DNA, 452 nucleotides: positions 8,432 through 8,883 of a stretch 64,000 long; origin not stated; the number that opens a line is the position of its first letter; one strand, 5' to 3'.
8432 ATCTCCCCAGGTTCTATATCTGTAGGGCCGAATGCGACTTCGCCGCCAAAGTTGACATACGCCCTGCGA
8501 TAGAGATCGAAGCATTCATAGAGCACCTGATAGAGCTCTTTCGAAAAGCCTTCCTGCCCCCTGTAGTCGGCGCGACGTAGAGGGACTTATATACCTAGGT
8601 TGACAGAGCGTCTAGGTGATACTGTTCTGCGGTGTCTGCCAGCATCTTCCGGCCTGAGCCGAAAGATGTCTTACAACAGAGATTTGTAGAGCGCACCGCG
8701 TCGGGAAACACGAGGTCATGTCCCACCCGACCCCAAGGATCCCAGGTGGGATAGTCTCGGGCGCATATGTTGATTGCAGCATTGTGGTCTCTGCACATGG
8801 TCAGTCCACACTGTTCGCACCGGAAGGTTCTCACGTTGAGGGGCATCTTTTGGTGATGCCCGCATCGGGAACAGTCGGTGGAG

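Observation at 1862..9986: Two copies of a TnpB-only IS200/IS605-like element bounded by terminal inverted repeats, at different decay states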

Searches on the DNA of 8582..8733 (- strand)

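Call 86: build_rna_model(alignment_id=A3, structure=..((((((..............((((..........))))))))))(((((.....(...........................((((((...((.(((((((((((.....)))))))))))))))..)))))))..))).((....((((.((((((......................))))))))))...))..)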
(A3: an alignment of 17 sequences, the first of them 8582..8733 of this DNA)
Model R1 built from alignment A3 (17 sequences, 198 columns); structure: as given.
model positions 146; base pairs 47; branch points 2; effective number of sequences 2.43; information 0.59 bits per position. Calibrated on 0.2 Mb of random sequence (short: E-values are rough).
structure used (alignment columns):
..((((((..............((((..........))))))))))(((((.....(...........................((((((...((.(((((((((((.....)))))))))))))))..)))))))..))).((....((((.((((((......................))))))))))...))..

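Call 87: search_with_rna_model(model_id=R1, sources=[window, L001, L002, L003, L006, L010, L011, L015, L018, L031, L040, L043, L052, L061, L071, L078, L082, L089, L101, L107, L109, L110, L111, L118, L123, L125, L126, L127, L128, L129, L130, L131, L132, L133, L286, L287, L288, L289, L134, L135, L136, L137, L138, L139, L140, L141, L142, L143, L144, L145, L146, L147, L148, L149, L150, L151, L152, L153, L154, L155, L156, L157, L158, L159, L160, L161, L162, L163, L164, L165, L166, L167, L168, L169, L170, L171, L172, L173, L174, L175, L176, L177, L178, L179, L180, L181, L182, L183, L184, L185, L186, L187, L188, L189, L190, L191, L192, L193, L194, L195], max_evalue=0.01, make_alignment=true)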
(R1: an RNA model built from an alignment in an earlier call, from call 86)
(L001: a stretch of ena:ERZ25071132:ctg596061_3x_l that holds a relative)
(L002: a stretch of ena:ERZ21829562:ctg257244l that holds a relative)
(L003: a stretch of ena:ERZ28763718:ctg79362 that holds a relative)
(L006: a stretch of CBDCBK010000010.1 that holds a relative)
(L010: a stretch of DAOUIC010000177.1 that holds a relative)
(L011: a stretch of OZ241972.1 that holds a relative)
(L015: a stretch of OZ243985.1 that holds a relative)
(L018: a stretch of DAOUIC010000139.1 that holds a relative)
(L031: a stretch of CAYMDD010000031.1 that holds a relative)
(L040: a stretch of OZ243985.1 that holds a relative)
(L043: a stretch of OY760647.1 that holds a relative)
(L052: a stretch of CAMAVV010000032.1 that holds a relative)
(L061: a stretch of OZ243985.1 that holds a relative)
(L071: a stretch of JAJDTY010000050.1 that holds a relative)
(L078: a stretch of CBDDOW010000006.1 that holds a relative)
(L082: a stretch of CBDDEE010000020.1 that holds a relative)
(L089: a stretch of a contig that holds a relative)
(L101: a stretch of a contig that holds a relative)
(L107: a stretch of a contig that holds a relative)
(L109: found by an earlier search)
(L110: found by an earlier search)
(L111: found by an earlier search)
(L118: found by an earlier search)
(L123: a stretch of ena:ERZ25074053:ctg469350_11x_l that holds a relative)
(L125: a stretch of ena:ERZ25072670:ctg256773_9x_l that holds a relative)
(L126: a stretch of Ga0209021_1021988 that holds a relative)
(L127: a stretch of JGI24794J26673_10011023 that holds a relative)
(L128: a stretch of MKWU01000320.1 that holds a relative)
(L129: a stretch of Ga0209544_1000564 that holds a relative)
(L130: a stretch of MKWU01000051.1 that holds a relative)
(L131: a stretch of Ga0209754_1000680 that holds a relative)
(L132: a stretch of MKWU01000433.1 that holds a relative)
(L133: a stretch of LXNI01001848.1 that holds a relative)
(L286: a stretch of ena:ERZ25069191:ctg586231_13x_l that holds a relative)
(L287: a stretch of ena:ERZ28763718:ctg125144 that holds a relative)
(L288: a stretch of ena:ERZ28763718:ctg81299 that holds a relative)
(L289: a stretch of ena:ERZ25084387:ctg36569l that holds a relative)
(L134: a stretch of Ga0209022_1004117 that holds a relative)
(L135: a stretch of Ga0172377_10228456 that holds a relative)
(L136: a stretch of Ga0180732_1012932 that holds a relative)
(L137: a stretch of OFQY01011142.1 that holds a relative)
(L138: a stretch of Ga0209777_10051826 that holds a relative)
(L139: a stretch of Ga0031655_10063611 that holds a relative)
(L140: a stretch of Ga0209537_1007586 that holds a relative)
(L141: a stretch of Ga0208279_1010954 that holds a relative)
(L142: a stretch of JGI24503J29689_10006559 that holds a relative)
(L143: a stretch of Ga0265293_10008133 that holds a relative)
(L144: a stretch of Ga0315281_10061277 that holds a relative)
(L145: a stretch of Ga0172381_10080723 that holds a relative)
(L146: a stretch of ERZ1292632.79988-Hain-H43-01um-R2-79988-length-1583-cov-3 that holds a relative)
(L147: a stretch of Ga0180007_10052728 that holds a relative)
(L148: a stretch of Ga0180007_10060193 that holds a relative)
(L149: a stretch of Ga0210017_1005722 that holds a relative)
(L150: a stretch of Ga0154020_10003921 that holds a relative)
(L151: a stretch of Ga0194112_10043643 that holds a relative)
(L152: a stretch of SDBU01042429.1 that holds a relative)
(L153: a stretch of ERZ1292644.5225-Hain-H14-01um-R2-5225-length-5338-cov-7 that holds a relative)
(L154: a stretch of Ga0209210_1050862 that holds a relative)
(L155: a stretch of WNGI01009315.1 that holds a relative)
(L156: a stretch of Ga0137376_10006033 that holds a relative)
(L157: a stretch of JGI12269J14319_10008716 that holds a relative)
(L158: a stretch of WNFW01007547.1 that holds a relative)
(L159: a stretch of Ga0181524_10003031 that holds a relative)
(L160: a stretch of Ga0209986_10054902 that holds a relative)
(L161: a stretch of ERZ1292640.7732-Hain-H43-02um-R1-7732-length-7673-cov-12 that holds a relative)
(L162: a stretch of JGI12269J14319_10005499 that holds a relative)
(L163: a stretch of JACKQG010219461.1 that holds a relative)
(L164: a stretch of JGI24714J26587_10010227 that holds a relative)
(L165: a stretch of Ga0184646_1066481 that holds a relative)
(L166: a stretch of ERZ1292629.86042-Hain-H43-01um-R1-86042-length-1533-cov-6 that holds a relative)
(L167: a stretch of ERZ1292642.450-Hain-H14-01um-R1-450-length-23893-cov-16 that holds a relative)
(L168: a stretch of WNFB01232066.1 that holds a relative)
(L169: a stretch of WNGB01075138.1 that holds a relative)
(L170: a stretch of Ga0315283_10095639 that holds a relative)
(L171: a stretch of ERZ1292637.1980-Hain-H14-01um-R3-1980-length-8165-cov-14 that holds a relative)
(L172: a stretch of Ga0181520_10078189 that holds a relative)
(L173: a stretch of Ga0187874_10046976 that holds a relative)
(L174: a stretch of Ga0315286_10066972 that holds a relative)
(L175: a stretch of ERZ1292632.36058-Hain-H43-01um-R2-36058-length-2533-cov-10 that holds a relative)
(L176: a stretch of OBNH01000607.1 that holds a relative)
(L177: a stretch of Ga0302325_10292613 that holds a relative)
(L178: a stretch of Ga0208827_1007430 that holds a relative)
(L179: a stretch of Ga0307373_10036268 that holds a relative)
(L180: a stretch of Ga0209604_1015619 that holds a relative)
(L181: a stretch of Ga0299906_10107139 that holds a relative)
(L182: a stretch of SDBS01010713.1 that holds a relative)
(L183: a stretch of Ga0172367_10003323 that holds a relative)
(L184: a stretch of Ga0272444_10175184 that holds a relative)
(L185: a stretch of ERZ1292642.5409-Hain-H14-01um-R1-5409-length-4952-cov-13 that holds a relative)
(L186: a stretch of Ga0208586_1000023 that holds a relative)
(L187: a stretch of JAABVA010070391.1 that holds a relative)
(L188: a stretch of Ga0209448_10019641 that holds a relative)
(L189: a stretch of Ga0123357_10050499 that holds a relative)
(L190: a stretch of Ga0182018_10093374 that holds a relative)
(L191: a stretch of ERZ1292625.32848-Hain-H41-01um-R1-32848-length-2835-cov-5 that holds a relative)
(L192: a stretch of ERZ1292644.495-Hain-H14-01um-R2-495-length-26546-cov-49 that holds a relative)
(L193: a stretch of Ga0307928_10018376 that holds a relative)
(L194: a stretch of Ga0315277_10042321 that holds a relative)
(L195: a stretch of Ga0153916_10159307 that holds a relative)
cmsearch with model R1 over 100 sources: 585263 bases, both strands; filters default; matches with E-value up to 0.01: 20.
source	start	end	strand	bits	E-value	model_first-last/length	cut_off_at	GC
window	8582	8733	-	144.6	4.1e-30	1-146/146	no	0.55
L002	4179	4330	+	135.6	4.4e-28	1-146/146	no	0.59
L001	4185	4336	+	134.7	7e-28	1-146/146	no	0.57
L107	2818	2963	+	127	3.8e-26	1-146/146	no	0.58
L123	3694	3834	+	125.4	8.9e-26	1-146/146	no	0.57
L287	2676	2822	+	119.3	2.1e-24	1-146/146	no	0.63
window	1874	2015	-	119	2.5e-24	1-146/146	no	0.58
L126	1743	1891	+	117.7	4.7e-24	1-146/146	no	0.62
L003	4185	4325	+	113.4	4.5e-23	1-146/146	no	0.62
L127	2847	2995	+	112.6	6.6e-23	1-146/146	no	0.62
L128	4673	4820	+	110.4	2.1e-22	1-146/146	no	0.61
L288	2728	2881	+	110.1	2.5e-22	1-146/146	no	0.58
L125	3658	3792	+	108.7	5.2e-22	1-146/146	no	0.59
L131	4737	4888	+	95.9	3.9e-19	1-146/146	no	0.57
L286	2669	2827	+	94.1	1e-18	1-146/146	no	0.61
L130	4734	4885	+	92.1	2.8e-18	1-146/146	no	0.58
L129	4737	4888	+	90.8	5.6e-18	1-146/146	no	0.57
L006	880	1031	+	84.4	1.6e-16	1-146/146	no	0.63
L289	2670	2834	+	83.8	2.2e-16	1-146/146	no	0.59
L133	2502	2608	+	33.1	6e-05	1-146/146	no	0.5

Alignment A4: 20 matches aligned to the model, 211 columns, each read 5' to 3' on its own strand. Consensus structure (alignment columns), stored with it:
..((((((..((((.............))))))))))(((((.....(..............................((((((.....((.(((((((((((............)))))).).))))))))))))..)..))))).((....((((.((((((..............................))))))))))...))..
